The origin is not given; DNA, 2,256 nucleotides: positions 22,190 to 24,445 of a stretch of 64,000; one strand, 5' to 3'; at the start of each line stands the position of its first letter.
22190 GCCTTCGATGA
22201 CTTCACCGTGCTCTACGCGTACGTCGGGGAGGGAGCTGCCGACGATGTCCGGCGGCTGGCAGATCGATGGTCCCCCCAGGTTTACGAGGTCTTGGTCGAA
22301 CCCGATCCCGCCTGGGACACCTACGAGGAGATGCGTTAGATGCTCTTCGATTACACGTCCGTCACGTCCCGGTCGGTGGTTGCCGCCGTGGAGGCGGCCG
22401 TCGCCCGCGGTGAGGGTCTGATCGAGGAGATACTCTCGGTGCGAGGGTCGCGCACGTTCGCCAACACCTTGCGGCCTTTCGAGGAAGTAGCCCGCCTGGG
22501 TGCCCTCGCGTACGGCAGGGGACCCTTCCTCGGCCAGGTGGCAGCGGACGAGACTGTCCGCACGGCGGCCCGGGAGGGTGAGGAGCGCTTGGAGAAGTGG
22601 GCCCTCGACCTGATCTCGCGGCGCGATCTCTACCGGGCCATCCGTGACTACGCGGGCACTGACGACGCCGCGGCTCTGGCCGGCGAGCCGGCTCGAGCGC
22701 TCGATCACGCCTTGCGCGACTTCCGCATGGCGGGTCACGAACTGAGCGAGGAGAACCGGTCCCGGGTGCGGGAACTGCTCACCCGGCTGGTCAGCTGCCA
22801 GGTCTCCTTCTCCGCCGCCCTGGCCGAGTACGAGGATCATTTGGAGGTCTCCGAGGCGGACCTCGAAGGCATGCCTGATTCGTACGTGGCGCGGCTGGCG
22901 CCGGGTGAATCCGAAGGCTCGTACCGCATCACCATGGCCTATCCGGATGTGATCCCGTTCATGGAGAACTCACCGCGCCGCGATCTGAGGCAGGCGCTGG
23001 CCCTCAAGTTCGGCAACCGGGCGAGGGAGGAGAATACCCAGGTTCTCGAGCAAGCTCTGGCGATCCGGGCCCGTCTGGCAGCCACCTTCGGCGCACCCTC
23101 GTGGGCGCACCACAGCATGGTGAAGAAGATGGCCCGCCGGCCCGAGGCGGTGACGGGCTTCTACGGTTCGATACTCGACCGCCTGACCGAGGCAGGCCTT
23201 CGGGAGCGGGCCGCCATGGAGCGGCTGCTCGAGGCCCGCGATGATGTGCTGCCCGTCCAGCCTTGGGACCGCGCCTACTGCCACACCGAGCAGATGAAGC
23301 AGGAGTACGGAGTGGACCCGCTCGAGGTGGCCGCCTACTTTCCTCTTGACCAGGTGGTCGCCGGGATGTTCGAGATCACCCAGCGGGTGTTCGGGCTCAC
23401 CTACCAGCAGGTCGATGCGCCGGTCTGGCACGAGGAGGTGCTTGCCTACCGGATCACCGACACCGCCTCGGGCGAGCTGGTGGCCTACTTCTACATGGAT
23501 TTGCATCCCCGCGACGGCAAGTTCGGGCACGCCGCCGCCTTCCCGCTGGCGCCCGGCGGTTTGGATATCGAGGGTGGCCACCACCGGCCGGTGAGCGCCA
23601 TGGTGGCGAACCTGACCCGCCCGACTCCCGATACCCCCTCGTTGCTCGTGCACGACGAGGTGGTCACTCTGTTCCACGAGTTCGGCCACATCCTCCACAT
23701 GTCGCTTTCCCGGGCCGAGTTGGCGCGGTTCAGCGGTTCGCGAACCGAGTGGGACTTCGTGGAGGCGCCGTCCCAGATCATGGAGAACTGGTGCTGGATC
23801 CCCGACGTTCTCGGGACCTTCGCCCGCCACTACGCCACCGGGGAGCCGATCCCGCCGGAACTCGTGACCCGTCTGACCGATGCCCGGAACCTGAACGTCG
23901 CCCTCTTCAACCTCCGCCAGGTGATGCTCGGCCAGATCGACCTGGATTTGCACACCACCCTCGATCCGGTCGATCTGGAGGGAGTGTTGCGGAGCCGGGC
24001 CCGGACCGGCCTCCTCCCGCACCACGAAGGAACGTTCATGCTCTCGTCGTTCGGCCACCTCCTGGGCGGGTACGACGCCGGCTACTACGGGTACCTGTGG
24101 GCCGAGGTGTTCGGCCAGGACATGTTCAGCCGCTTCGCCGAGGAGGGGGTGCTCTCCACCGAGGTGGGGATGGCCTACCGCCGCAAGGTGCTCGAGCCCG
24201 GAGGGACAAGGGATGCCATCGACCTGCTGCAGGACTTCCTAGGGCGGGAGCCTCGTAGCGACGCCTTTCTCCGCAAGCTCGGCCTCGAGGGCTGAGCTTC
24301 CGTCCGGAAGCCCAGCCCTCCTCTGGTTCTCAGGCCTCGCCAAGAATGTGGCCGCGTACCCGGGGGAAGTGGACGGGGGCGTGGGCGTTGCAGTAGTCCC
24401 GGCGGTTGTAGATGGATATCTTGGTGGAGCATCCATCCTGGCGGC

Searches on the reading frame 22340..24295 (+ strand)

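Call 62: search_protein_families(library=pfam, proteins=[window:22340-24295:+], max_evalue=0.00001)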
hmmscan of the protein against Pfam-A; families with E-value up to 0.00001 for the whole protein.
window:22340-24295:+ (651 aa): 1 family
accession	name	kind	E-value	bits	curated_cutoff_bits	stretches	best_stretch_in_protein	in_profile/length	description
PF01432.26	Peptidase_M3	-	4e-119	399.4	27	1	207-648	1-456/457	Peptidase family M3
